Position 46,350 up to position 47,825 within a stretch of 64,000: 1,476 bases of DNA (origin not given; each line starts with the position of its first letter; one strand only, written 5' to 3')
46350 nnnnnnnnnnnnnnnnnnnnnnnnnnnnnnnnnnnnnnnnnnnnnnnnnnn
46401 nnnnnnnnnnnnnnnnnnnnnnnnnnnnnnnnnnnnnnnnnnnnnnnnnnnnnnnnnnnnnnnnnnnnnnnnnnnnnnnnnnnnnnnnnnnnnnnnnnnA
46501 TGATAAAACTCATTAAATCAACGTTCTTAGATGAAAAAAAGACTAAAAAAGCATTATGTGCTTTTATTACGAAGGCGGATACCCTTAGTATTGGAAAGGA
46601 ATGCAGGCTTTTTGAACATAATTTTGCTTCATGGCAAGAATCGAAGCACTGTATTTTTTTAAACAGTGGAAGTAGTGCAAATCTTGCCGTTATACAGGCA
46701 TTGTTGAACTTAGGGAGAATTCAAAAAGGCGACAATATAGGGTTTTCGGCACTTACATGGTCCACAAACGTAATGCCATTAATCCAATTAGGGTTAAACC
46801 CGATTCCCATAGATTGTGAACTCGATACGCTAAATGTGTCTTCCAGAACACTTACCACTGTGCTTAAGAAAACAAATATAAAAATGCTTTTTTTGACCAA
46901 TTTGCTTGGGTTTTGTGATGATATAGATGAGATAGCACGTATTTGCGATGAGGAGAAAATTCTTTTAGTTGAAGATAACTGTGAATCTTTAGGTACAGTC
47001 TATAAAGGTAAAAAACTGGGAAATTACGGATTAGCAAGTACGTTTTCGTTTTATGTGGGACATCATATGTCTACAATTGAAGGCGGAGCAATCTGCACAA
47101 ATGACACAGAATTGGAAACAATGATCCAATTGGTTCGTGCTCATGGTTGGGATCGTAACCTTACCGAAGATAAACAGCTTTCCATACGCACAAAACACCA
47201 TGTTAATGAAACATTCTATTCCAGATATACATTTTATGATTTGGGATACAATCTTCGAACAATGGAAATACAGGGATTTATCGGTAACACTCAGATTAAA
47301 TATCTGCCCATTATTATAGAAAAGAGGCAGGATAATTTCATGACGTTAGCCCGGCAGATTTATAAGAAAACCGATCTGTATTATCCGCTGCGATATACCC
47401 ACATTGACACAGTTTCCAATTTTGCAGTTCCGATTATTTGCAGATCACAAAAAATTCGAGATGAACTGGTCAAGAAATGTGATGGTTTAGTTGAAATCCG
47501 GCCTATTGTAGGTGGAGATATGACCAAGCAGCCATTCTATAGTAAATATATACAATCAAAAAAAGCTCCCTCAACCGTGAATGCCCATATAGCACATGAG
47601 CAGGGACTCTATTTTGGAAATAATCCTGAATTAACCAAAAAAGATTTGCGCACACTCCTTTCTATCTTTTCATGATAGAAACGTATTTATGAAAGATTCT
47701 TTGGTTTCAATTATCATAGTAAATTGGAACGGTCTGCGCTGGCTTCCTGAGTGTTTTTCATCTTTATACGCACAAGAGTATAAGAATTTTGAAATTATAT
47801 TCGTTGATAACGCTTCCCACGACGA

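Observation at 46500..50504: His-variant DegT-family 3-dehydratase (ColD/RfbH-like) paired with an Fcl/ColC-like reductase: a possible 3,6-dideoxyhexose (colitose-like) branch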

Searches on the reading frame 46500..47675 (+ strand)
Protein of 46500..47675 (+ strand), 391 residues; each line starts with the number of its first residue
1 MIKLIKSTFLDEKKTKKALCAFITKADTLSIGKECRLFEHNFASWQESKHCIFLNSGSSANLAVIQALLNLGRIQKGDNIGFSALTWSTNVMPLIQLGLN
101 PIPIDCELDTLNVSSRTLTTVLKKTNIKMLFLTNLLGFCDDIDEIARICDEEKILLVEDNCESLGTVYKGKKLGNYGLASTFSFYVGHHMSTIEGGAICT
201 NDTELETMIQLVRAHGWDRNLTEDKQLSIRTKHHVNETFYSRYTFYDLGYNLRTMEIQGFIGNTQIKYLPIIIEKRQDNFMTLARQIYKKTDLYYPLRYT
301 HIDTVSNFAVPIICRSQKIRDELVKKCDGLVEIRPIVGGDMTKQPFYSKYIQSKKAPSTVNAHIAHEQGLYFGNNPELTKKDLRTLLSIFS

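Call 5: search_protein_families(library=pfam, proteins=[window:46500-47675:+])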
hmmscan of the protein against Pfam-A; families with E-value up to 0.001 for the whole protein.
window:46500-47675:+ (391 aa): 3 families
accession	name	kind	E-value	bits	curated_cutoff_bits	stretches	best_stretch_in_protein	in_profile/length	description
PF01041.23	DegT_DnrJ_EryC1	-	2.4e-57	195.3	19.8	1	13-386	4-355/360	DegT/DnrJ/EryC1/StrS aminotransferase family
PF01053.26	Cys_Met_Meta_PP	-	6.6e-07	28.7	27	1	37-213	56-226/381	Cys/Met metabolism PLP-dependent enzyme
PF00266.25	Aminotran_5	-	3.8e-05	23.3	21.5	1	41-164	54-180/371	Aminotransferase class-V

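Call 6: search_protein_families(library=ncbifam, proteins=[window:46500-47675:+])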
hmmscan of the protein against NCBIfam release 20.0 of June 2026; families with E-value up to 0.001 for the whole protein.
window:46500-47675:+ (391 aa): 12 families
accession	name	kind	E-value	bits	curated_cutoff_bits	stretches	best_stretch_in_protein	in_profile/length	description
NF011936.0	PRK15407.1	equivalog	6.4e-63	213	423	1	28-388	60-430/440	lipopolysaccharide biosynthesis protein RfbH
TIGR03588.1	PseC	equivalog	2.8e-40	138.4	423.5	1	21-308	18-296/380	UDP-4-amino-4,6-dideoxy-N-acetyl-beta-L-altrosamine transaminase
TIGR04181.1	NHT_00031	hypoth_equivalog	7.8e-35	120.4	420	1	14-355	11-343/359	LegC family aminotransferase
NF008658.2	PRK11658.1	equivalog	1.1e-25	90.1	631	1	27-278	27-262/379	UDP-4-amino-4-deoxy-L-arabinose aminotransferase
NF008687.0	PRK11706.1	equivalog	2.9e-21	75.6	375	1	47-287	45-267/375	dTDP-4-amino-4,6-dideoxygalactose transaminase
TIGR02379.1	ECA_wecE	subfamily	4.3e-16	58.6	434.85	1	43-278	41-259/376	dTDP-4-amino-4,6-dideoxy-D-glucose transaminase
TIGR04427.1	PLP_DesI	equivalog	2.7e-15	56.4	650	1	35-221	54-233/390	dTDP-4-dehydro-6-deoxyglucose aminotransferase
NF006003.0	PRK08133.1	equivalog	1.3e-06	27.4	522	1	36-216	69-244/396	O-succinylhomoserine sulfhydrylase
NF006347.0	PRK08574.1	equivalog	5.3e-05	22.1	477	1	36-211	56-225/385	cystathionine gamma-synthase family protein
NF005871.0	PRK07811.1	equivalog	5.3e-05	21.9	513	1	38-213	66-235/389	cystathionine gamma-synthase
TIGR00858.1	bioF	equivalog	0.00012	20.9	426.45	1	37-74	70-107/365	8-amino-7-oxononanoate synthase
TIGR01979.1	sufS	subfamily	0.00051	19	475.1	1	41-208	73-241/403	SufS family cysteine desulfurase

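Call 7: search_solved_structures(query=window:46500-47675:+, show_alignments=3)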
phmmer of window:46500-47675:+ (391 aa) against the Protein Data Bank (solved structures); distinct sequences matched with E-value up to 0.001: 56.
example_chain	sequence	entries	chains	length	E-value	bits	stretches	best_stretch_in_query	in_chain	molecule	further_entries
2gms_A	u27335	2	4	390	1.8e-55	191.6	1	25-376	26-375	Putative pyridoxamine 5-phosphate-dependent dehydrase, Wbdk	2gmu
3b8x_A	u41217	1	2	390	1.7e-54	188.4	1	25-376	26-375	Pyridoxamine 5-phosphate-dependent dehydrase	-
2r0t_A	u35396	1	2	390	3.2e-54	187.5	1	25-376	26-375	Pyridoxamine 5-phosphate-dependent dehydrase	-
3gr9_A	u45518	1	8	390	3.3e-54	187.4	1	25-376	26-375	ColD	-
3bcx_A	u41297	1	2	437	1.3e-39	139.4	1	29-388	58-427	CDP-6-deoxy-L-threo-D-glycero-4-hexulose-3-dehydrase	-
3bb8_A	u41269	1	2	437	2.3e-38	135.3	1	29-388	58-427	CDP-4-keto-6-deoxy-D-glucose-3-dehydrase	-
9wvy_A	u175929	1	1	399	1.3e-31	113.1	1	11-269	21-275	Putative NDP-4-keto-6-deoxyglucose-3-dehydratase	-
2fn6_A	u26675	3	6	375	8.3e-28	100.6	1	12-316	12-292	AMINOTRANSFERASE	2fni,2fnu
3bn1_A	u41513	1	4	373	1.7e-24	89.7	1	30-220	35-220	Perosamine synthetase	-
3dr7_A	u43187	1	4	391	2e-24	89.4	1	30-220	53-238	Putative perosamine synthetase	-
7l7x_AAA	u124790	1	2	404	2.1e-24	89.4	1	31-284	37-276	DegT/DnrJ/EryC1/StrS aminotransferase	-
3dr4_A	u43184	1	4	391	2.8e-24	89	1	30-220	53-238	Putative perosamine synthetase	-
5u1z_A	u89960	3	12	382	2.8e-23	85.7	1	28-216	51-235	Putative aminotransferase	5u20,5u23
5u21_A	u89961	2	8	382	3.8e-23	85.2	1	28-219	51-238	Putative aminotransferase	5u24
7b0d_A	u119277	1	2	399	1.1e-22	83.7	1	29-322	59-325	Glutamine--scyllo-inositol transaminase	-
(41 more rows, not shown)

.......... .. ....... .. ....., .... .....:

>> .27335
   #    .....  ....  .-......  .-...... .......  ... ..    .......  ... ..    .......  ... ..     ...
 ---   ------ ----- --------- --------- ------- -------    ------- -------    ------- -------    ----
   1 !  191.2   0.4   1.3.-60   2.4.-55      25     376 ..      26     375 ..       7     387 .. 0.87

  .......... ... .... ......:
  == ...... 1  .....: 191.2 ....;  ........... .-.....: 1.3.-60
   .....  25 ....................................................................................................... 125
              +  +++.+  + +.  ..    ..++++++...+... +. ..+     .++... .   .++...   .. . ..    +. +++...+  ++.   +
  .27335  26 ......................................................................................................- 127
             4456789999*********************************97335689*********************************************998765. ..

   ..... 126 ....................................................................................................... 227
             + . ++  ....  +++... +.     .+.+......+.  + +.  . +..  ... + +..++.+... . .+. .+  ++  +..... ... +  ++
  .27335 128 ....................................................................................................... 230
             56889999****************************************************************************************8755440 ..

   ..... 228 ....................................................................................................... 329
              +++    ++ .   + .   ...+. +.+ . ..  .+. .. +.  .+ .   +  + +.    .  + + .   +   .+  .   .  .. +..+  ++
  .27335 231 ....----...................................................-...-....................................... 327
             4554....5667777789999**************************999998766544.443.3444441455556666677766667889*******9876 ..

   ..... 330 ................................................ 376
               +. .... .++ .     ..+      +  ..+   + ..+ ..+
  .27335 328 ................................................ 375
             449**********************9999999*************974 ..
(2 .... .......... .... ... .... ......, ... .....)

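Call 9: find_encoding_contigs(protein=window:46500-47675:+, flank=10000, max_places=6)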
Protein window:46500-47675:+ (391 aa): no gene with exactly this product is on record in the collection.
